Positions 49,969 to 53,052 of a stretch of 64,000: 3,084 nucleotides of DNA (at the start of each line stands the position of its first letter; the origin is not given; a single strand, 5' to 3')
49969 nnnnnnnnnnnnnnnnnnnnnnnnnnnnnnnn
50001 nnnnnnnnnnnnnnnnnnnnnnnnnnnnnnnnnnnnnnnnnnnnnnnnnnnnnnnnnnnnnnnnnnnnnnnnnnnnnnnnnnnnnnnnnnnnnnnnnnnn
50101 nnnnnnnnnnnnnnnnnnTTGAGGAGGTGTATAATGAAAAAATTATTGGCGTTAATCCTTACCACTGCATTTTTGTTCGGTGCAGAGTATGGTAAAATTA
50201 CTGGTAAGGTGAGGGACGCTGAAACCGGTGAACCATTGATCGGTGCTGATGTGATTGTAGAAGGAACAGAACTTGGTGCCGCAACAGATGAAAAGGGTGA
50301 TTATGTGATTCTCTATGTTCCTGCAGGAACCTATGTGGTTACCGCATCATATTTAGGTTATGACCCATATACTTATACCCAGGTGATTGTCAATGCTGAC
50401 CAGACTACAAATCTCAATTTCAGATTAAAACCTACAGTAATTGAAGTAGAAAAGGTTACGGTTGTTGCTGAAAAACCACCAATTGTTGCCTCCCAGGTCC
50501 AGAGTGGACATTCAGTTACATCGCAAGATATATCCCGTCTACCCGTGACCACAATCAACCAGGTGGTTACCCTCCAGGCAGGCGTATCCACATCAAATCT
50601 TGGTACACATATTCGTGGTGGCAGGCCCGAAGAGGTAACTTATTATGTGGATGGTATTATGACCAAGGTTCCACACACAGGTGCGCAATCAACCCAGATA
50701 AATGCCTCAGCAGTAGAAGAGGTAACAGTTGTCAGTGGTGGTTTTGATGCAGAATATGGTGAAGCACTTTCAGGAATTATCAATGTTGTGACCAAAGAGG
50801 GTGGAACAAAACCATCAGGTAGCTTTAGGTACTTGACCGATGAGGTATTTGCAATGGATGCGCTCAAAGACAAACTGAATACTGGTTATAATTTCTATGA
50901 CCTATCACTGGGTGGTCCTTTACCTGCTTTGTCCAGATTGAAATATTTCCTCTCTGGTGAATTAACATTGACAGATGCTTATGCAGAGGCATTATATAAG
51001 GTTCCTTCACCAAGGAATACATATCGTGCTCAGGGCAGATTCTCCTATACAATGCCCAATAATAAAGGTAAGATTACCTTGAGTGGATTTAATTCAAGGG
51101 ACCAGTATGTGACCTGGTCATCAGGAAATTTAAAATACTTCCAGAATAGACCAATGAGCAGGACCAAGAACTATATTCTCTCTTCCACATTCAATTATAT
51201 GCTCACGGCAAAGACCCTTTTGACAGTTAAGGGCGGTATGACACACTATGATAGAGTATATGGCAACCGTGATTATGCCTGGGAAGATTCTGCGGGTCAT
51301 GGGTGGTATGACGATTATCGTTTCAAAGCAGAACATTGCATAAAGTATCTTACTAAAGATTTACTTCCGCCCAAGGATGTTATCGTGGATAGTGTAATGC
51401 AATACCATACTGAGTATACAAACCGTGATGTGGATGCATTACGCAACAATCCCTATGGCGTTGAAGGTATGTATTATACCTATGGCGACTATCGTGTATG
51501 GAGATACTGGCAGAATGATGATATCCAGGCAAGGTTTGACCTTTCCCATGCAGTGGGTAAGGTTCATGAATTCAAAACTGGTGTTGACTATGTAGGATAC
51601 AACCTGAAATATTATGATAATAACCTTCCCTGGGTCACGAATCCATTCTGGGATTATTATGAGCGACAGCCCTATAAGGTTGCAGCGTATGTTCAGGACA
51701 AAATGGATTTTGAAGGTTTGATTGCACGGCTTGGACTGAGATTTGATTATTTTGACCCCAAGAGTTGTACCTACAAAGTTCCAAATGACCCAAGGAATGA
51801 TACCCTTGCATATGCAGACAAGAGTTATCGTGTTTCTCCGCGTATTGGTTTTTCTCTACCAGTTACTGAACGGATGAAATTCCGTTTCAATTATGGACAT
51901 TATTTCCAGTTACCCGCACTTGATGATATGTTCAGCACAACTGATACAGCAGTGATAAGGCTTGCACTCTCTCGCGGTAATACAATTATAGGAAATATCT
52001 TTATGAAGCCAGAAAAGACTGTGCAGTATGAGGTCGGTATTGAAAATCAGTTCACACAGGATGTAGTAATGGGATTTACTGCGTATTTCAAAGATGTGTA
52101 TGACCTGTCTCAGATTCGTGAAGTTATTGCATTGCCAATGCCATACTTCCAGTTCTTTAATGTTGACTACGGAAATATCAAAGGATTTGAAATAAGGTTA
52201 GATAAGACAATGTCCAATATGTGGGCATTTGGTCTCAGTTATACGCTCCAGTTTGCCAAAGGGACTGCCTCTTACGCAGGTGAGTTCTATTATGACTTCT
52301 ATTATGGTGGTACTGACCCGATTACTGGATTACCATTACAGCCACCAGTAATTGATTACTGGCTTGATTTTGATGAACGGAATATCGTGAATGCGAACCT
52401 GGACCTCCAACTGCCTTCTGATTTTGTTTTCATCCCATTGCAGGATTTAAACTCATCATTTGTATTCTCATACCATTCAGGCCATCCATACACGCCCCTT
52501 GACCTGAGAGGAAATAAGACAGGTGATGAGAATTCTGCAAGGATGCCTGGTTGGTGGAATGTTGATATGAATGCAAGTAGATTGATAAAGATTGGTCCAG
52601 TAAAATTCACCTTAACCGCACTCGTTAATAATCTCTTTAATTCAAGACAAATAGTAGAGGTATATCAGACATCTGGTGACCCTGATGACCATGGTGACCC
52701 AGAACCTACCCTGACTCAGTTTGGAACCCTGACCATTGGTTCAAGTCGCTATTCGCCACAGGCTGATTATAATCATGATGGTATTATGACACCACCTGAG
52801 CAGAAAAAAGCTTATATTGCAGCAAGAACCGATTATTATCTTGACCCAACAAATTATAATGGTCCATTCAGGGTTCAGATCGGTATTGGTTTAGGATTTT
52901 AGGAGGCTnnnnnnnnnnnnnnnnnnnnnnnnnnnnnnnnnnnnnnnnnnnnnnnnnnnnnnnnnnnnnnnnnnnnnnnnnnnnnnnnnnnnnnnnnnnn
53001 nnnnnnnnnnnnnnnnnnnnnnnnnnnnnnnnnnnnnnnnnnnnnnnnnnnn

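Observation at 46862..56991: TonB system + TBDR + 986-aa CTD protein + dedicated PorV: a SusD-less uptake machine that may be built by T9SS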

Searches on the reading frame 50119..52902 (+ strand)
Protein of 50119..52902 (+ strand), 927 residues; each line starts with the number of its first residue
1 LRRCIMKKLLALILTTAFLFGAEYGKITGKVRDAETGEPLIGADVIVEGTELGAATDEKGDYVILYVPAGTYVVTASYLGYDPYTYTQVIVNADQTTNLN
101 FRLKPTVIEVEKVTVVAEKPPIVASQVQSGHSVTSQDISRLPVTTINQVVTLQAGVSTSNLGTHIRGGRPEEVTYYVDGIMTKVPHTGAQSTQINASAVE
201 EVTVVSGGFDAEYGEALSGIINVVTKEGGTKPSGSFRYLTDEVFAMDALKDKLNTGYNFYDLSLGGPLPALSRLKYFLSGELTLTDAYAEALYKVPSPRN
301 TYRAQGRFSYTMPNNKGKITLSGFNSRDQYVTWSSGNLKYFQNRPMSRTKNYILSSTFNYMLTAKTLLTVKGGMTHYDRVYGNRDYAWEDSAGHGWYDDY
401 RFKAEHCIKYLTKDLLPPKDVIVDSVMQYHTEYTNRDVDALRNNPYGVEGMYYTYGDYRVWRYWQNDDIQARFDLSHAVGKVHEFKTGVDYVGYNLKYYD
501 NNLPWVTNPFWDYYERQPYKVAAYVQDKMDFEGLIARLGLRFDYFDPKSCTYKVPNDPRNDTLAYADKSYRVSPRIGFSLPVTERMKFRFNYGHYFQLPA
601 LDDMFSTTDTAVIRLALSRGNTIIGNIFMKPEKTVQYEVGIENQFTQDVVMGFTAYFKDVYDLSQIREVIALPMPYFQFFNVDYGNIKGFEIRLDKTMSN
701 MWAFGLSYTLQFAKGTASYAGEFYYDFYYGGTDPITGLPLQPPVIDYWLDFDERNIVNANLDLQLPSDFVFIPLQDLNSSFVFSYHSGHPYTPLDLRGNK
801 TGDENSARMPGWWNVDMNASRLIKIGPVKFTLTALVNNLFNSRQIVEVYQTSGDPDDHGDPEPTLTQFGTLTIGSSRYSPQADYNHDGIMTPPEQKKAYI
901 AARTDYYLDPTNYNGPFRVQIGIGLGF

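Call 3: search_protein_families(library=pfam, proteins=[window:50119-52902:+], max_evalue=0.01)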
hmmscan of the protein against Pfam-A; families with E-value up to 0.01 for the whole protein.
window:50119-52902:+ (927 aa): 5 families
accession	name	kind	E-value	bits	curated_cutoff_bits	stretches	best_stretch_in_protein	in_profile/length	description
PF00593.30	TonB_dep_Rec_b-barrel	-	1.5e-29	104.6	27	1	298-839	11-436/436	TonB dependent receptor-like, beta-barrel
PF13620.12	CarboxypepD_reg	-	2.4e-21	76.3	32.3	1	27-104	2-82/82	Carboxypeptidase regulatory-like domain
PF13715.12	CarbopepD_reg_2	-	5.7e-21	74.8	32.2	1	27-115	1-88/88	CarboxypepD_reg-like domain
PF07715.20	Plug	-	2.7e-09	37.9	23.9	1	128-219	7-106/107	TonB-dependent Receptor Plug Domain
PF08308.17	PEGA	-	0.00033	21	20.8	1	42-106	12-70/71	PEGA domain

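Call 4: search_protein_families(library=ncbifam, proteins=[window:50119-52902:+], max_evalue=0.1)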
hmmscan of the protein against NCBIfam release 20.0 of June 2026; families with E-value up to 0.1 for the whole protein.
window:50119-52902:+ (927 aa): 11 families
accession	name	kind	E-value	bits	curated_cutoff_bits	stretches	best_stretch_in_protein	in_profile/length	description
TIGR04056.1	OMP_RagA_SusC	subfamily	3.3e-19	68.8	368.25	1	26-419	2-382/981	SusC/RagA family TonB-linked outer membrane protein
TIGR01783.1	TonB-siderophor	subfamily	8e-19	67.7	223.5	3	515-714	356-529/649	TonB-dependent siderophore receptor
TIGR01786.1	TonB-hemlactrns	subfamily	1.5e-18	66.5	323.75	2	423-711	288-581/719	TonB-dependent hemoglobin/transferrin/lactoferrin family receptor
NF052345.1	S_layer_anammox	exception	6e-16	57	1400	1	24-161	1312-1445/1596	Kustd1514 family S-layer glycoprotein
NF041535.1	TonB_rec_PqqU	equivalog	4e-10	38.6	1200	1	173-230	77-134/676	TonB-dependent receptor PqqU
NF007478.2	PRK10064.1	equivalog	1.2e-08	33.7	745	1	131-237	52-169/663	catecholate siderophore receptor CirA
TIGR01782.1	TonB-Xanth-Caul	subfamily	9e-08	30.8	310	1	522-709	526-743/868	TonB-dependent receptor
NF049946.1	TonB_dep_CU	exception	3.6e-06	25.6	700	1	192-234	131-178/683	TonB-dependent receptor, CU motif-type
NF010010.0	PRK13483.1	equivalog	4e-06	25.1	927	1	616-711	442-546/660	ligand-gated channel protein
NF010038.0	PRK13513.1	equivalog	6.3e-05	21.7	942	0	621-710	443-545/659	ligand-gated channel protein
NF053590.1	TonB_dep_TOL0244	equivalog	0.0029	16.3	645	0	622-715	405-496/604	TOL_0244 family TonB-dependent receptor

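Call 55: search_solved_structures(query=window:50134-52899:+, max_evalue=0.001)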
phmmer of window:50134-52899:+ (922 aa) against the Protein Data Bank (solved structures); distinct sequences matched with E-value up to 0.001: 8.
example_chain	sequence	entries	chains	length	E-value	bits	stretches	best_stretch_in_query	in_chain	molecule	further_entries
9j6z_A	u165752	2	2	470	8.1e-08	33.9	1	22-112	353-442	Carboxypeptidase D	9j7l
5aq0_A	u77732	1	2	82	3.9e-07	31.6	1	22-100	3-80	CARBOXYPEPTIDASE D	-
9nn6_A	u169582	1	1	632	2.7e-06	28.8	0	127-232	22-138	Colicin I receptor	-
2hdf_A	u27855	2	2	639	2.9e-06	28.7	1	127-232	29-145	Colicin I receptor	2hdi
6v81_A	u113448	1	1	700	3.4e-06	28.5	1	166-228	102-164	Probable TonB-dependent receptor YncD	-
9c4o_A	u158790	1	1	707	5.9e-06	27.7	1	167-228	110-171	Pyrroloquinoline quinone transporter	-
2nsm_A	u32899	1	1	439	0.00016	22.9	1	22-114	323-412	Carboxypeptidase N catalytic chain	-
1h8l_A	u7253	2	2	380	0.00071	20.8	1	22-99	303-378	CARBOXYPEPTIDASE GP180 RESIDUES 503-882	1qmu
